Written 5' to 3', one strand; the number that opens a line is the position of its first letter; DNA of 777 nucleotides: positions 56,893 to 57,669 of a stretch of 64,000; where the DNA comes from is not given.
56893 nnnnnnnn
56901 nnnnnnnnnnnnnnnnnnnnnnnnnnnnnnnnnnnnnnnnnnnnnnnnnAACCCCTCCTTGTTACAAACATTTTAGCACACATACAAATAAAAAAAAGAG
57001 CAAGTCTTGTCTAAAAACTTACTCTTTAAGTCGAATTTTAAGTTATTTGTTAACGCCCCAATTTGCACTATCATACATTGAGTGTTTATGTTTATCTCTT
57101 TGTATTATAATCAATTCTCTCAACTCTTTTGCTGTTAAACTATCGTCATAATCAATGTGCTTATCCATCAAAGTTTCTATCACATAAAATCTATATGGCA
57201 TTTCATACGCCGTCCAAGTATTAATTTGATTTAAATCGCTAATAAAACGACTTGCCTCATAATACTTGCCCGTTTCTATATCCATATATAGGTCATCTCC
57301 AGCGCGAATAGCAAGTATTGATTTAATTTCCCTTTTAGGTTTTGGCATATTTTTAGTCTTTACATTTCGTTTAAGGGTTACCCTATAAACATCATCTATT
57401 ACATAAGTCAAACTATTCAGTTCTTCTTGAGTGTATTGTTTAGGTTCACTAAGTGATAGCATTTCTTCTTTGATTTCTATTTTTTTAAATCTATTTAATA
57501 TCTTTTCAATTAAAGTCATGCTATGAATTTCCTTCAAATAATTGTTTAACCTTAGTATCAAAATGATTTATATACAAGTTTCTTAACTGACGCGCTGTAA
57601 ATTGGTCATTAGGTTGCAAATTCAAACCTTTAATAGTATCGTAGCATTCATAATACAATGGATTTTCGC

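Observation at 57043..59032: Four tandem, individually promoted paralogs of an unrecognised small-protein family between cysS and spoIIA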

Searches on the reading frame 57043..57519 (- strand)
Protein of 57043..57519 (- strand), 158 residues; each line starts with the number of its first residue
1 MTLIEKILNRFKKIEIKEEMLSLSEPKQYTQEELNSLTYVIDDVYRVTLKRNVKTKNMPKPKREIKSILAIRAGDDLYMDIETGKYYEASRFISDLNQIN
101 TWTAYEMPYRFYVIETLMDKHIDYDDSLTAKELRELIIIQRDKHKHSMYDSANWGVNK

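Call 3: search_protein_families(library=pfam, proteins=[window:57043-57519:-], max_evalue=10)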
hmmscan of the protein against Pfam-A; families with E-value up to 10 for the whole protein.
window:57043-57519:- (158 aa): 1 family
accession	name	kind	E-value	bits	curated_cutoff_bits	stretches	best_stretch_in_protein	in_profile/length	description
PF04793.17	Herpes_BBRF1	-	0.038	13.5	25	1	78-136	169-227/286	BRRF1-like protein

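Call 4: search_protein_families(library=phrogs, proteins=[window:57043-57519:-], max_evalue=10)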
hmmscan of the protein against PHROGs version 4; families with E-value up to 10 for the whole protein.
window:57043-57519:- (158 aa): 4 families
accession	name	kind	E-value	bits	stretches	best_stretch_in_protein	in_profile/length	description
phrog_478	-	integration and excision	0.023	15.7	1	8-53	77-121/129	site-specific recombination directionality factor RDF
phrog_20177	-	unknown function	0.19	13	1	110-147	3-40/60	-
phrog_26107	-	unknown function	0.28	12.1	1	90-146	88-142/161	-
phrog_33881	-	unknown function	0.36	12.3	1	77-130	27-81/119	-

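Call 6: search_protein_families(library=ncbifam, proteins=[window:57043-57519:-], max_evalue=10)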
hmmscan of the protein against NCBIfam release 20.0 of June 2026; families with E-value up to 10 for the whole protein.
window:57043-57519:- (158 aa): 1 family
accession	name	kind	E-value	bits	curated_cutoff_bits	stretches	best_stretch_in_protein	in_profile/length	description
NF033479.0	Efa1_rel_toxin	subfamily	0.01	12.4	4000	1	7-98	2872-2964/3223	LifA/Efa1-related large cytotoxin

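Call 7: search_protein_families(library=padloc, proteins=[window:57043-57519:-], max_evalue=10)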
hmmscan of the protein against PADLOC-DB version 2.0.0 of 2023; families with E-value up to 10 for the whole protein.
window:57043-57519:- (158 aa): 0 families

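Call 18: find_related_loci(query=A2, collection=genome_contigs, flank=6000)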
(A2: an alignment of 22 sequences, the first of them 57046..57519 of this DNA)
Query A2 (158 aa) in genome_contigs; peptide patterns used: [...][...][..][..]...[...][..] (x = any residue, [..] = any of these).
166 stretches matched a pattern; 2 encode a relative of the query (tblastn E <= 1e-3); 2 distinct loci.
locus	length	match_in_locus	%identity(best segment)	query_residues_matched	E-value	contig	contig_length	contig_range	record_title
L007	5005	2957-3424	70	1-158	3e-74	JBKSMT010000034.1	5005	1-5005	MAG: Clostridia bacterium isolate KA0021_177 k141_2624066, whole genome shotgun sequence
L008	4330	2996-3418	34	2-136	1e-15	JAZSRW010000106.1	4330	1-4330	MAG: Candidatus Onthoplasma sp. isolate T1900044535_TS20190001.MAGScoT_cleanbin_000048 SGB_7_k141_771992, whole genome s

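Call 27: predict_structure(alignment_id=A2)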
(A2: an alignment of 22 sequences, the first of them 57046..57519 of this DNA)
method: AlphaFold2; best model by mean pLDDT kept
length: 158 residues; sequences in the alignment: 22
mean_pLDDT: 80.8   pTM: 0.68
mean pLDDT of the five models: 80.8, 80.1, 79.1, 78.8, 78.1
residues with pLDDT >= 90: 77; 70-90: 37; 50-70: 30; < 50: 14
segments of 3 or more residues with pLDDT < 50: 12-23
pLDDT, mean of each block of 10 residues (from residue 1): 55 44 68 94 95 87 92 91 91 69 91 94 96 95 70 54
secondary structure, 60 per line:
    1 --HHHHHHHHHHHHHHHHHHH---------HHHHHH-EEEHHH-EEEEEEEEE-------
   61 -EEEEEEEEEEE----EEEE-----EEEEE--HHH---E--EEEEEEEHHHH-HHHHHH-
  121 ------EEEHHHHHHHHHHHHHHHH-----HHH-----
elements in order: H3-21 H31-36 E38-40 E45-53 E62-72 E77-80 E86-90 E102-108 H109-112 H114-119 E127-129 H130-145
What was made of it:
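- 57043..57519 (-): P4, 158 aa, D-type family member; its ATG lies one base after the P3 stop. AlphaFold model has pLDDT 80.8 (call 27).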

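Call 28: search_protein_representatives(alignment_id=A2)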
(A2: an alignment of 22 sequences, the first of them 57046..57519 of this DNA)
Query: 22 sequences, 158 profile positions. Proteins with E-value up to 0.001 (for the whole library): 51; up to 1e-10: 28; up to 1e-30: 5. The best 51 are listed.
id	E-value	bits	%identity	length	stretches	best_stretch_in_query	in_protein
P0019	1.9e-54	199.9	-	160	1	1-157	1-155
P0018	5.9e-50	185.3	-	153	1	1-151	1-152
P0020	1.9e-44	167.4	-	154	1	1-148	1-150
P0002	3.6e-40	153.5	-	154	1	3-153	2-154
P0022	8.5e-34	132.8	-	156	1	1-152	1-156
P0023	8.9e-29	116.5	-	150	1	1-150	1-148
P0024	2.1e-28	115.3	-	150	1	1-149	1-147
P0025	3.0e-28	114.7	-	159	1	11-154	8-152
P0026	3.9e-25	104.6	-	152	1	1-146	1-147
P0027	8.8e-24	100.2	-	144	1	8-149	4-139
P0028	3.2e-23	98.4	-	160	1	2-153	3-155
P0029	4.7e-22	94.6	-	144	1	4-151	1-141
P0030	4.6e-20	88.1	-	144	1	2-147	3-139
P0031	3.3e-18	82.1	-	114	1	45-151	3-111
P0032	7.6e-18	80.9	-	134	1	23-150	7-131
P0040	4.9e-15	71.8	-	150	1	25-150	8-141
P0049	1.4e-09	54.1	-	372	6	21-69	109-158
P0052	7.0e-09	51.8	-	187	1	12-125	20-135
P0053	1.0e-08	51.3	-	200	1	6-147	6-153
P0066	1.9e-04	37.4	-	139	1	7-101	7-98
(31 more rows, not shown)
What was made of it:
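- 51 cluster representatives among 1.84 billion, including one low-complexity false hit, P0049 (call 28).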

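Call 33: fold_search(model_id=the predicted structure, library=pdb)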
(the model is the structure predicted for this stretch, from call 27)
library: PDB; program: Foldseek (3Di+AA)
matches with E <= 10: 519; with E <= 0.001: 0
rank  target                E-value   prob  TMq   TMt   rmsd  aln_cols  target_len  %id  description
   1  2a0q_D                2.8e-01  0.06  0.15  0.11  13.9       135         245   12  Structure of thrombin in 400 mM potassium chloride (released 2005-07-12)
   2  4fln_B                3.1e-01  0.44  0.21  0.08   7.8        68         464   12  Crystal structure of plant protease Deg2 (released 2012-09-19)
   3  9qvq_B                4.8e-01  0.07  0.17  0.12   8.7       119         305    5  Crystal structure of the CtaG_H128A variant from Ruminiclostridium cellulolyticum in complex with PHBA (P2(1)-medium) (released 2025-10-01)
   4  3mh4_A                5.4e-01  0.08  0.15  0.09  10.9        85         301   12  HtrA proteases are activated by a conserved mechanism that can be triggered by distinct molecular cues (released 2010-06-30)
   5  6rim_C                6.2e-01  0.21  0.18  0.07   8.8        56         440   11  Crystal structure of the catalytic domain of the Weissela oryzae botulinum like toxin (released 2019-05-29)
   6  6rim_A                6.2e-01  0.15  0.17  0.08   7.7        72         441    8  Crystal structure of the catalytic domain of the Weissela oryzae botulinum like toxin (released 2019-05-29)
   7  3tjn_D                6.2e-01  0.14  0.17  0.15   7.5        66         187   15  HtrA1 catalytic domain, apo form (released 2012-05-16)
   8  6rim_B                6.2e-01  0.14  0.17  0.07   7.8        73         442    8  Crystal structure of the catalytic domain of the Weissela oryzae botulinum like toxin (released 2019-05-29)
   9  8cgm_A                6.2e-01  0.06  0.13  0.13  15.5        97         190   16  Structure of the lipoprotein transporter LolA from Porphyromonas gingivalis (released 2023-06-21)
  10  5ila_B                6.6e-01  0.21  0.17  0.14   4.4        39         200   13  Deg9 protease domain (released 2017-03-08)
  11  6rim_F                6.6e-01  0.18  0.18  0.07   7.5        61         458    8  Crystal structure of the catalytic domain of the Weissela oryzae botulinum like toxin (released 2019-05-29)
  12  3mh4_B                7.0e-01  0.14  0.21  0.10  10.0        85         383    9  HtrA proteases are activated by a conserved mechanism that can be triggered by distinct molecular cues (released 2010-06-30)
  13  8snb_7G               7.0e-01  0.07  0.14  0.06  20.6       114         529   11  atomic model of sea urchin sperm doublet microtubule (48-nm periodicity) (released 2023-06-28)
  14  8zra_A                7.4e-01  0.16  0.23  0.38  10.1        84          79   15  GerQ filaments from Bacillus amyloiquefaciens (released 2024-10-02)
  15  5e7k_75               7.4e-01  0.06  0.14  0.16  10.9        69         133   12  Structure of T. thermophilus 70S ribosome complex with mRNA and cognate tRNALys in the A-site (released 2016-01-27)
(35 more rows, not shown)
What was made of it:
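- The weak, non-significant Foldseek hits include ribosomal proteins (call 33).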

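Call 39: fold_search(model_id=the predicted structure, library=viral)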
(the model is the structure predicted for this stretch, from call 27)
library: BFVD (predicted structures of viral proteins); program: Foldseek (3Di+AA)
matches with E <= 10: 873; with E <= 0.001: 0
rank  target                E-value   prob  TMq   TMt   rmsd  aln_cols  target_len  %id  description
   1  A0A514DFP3            3.8e-02  0.38  0.22  0.22  19.2       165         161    9  (no name in the UniProt tables at hand)
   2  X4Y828                4.3e-02  0.63  0.23  0.32   5.9        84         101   14  Uncharacterized protein [Lactococcus phage P118]
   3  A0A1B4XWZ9            5.5e-02  0.21  0.18  0.23  12.6       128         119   12  Uncharacterized protein [Tenacibaculum phage pT24]
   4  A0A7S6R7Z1            7.5e-02  0.35  0.19  0.26  12.6        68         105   20  Uncharacterized protein [Enterococcus phage EFGrKN]
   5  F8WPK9                9.6e-02  0.23  0.25  0.26  14.5       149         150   13  (no name in the UniProt tables at hand)
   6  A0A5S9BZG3            9.6e-02  0.21  0.22  0.27  13.6       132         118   16  Uncharacterized protein [Tenacibaculum phage PTm5]
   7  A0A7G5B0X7            9.6e-02  0.18  0.18  0.18  13.9       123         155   10  Uncharacterized protein [Providencia phage vB_PreS-PibeRecoleta]
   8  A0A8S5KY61            1.0e-01  0.10  0.14  0.17  13.2       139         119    8  Uncharacterized protein [ssRNA phage SRR6960803_6]
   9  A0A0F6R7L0            1.3e-01  0.13  0.14  0.25   8.0        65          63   17  Uncharacterized protein [Sinorhizobium phage phiM9]
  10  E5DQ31                1.5e-01  0.15  0.22  0.19  14.1       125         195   14  Uncharacterized protein [Aeromonas phage PX29]
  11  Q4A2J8                1.6e-01  0.18  0.23  0.12  13.4       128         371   12  Uncharacterized protein [Emiliania huxleyi virus 86 (isolate United Kingdom/English Channel/1999)]
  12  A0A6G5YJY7            1.6e-01  0.14  0.16  0.22  13.9       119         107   16  (no name in the UniProt tables at hand)
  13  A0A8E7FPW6            1.8e-01  0.20  0.19  0.27  12.0       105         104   10  (no name in the UniProt tables at hand)
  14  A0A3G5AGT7            1.8e-01  0.18  0.20  0.07  15.4       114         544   11  PDZ domain-containing protein [Solumvirus sp.]
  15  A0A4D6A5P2            1.9e-01  0.28  0.23  0.31  10.0       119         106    8  (no name in the UniProt tables at hand)
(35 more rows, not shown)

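Call 41: find_encoding_contigs(protein=P0066, flank=8000, max_places=3)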
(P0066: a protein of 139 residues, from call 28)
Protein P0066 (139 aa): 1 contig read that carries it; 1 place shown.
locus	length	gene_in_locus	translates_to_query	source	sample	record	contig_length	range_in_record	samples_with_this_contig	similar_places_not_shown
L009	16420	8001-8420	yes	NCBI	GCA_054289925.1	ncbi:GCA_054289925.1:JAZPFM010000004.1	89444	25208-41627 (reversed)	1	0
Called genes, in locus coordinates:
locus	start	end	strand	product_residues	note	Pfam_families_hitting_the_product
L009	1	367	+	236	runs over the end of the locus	PF01479:S4, PF00849:PseudoU_synth_2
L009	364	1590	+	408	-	PF00070:Pyr_redox (faint), PF00890:FAD_binding_2 (weak), PF01134:GIDA (faint), PF01266:DAO (faint), PF03486:HI0933_like, PF12831:FAD_oxidored, PF07992:Pyr_redox_2 (weak), PF22780:HI0933_like_1st, +1 more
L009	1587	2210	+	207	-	PF01553:Acyltransferase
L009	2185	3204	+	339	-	PF00575:S1 (weak), PF21710:Spt6_S1 (faint)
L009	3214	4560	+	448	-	-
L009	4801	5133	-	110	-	-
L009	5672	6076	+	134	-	-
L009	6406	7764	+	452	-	PF01406:tRNA-synt_1e, PF01921:tRNA-synt_1f (faint), PF09334:tRNA-synt_1g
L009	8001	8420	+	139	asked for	-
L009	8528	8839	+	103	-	PF01740:STAS, PF13466:STAS_2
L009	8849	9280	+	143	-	PF13581:HATPase_c_2, PF02518:HATPase_c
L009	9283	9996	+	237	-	PF04542:Sigma70_r2, PF04539:Sigma70_r3 (weak), PF04545:Sigma70_r4, PF08281:Sigma70_r4_2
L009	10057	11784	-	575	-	-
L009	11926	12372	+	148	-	PF03862:SpoVAC_SpoVAEB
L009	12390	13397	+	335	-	PF07451:SpoVAD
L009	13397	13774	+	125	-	PF03862:SpoVAC_SpoVAEB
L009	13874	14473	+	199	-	PF09560:Spore_YunB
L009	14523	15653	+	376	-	PF00266:Aminotran_5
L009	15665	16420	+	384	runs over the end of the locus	PF22025:ThiI_fer, PF02926:THUMP, PF02568:ThiI, PF06508:QueC (faint)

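Call 42: find_encoding_contigs(protein=P0024, flank=8000, max_places=3)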
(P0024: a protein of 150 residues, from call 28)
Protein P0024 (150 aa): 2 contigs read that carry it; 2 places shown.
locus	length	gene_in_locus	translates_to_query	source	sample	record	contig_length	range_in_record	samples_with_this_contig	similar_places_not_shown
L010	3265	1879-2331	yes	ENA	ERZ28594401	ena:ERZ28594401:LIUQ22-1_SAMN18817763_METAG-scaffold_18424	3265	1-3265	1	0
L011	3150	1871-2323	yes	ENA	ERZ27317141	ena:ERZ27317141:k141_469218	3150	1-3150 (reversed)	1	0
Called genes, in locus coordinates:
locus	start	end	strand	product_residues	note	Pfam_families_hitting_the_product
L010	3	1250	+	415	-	?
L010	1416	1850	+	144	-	-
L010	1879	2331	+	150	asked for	-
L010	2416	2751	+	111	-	PF01740:STAS, PF13466:STAS_2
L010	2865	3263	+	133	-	?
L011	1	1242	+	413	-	?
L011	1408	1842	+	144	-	-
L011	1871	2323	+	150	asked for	-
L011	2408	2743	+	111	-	PF01740:STAS, PF13466:STAS_2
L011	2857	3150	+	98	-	?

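Call 45: find_related_loci(query=A2, collection=viral_contigs, flank=6000)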
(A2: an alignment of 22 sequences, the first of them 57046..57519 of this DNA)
Query A2 (158 aa) in viral_contigs; peptide patterns used: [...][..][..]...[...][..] (x = any residue, [..] = any of these).
127 stretches matched a pattern, but none encodes a relative of the query by tblastn (E <= 1e-3).

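Call 46: find_related_loci(query=A2, collection=metagenome_contigs, flank=6000)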
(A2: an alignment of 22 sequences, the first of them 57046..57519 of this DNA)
Query A2 (158 aa) in metagenome_contigs; peptide patterns used: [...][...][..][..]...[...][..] (x = any residue, [..] = any of these).
263 stretches matched a pattern, but none encodes a relative of the query by tblastn (E <= 1e-3).
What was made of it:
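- Tried and rejected: IMG/VR and JGI metagenome scans found no relatives (calls 45, 46).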

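Call 47: find_encoding_contigs(protein=P0052, flank=6000, max_places=2)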
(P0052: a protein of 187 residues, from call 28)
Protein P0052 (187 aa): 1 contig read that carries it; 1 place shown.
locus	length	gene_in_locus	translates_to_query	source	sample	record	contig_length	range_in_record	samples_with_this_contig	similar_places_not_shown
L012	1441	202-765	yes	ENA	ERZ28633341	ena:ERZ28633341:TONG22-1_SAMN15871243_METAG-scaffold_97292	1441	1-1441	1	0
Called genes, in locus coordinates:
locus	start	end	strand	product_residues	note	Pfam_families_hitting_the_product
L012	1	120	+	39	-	?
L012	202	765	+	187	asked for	-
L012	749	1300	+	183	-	-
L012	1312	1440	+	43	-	?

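Call 48: find_encoding_contigs(protein=P0040, flank=6000, max_places=2)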
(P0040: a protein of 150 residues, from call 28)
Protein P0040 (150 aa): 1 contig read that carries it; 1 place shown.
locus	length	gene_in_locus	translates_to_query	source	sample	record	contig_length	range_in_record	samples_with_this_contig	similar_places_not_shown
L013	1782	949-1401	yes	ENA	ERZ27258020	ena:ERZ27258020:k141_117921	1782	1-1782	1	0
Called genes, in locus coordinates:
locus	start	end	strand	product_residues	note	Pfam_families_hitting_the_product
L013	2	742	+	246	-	?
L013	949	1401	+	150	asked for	-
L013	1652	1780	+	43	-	?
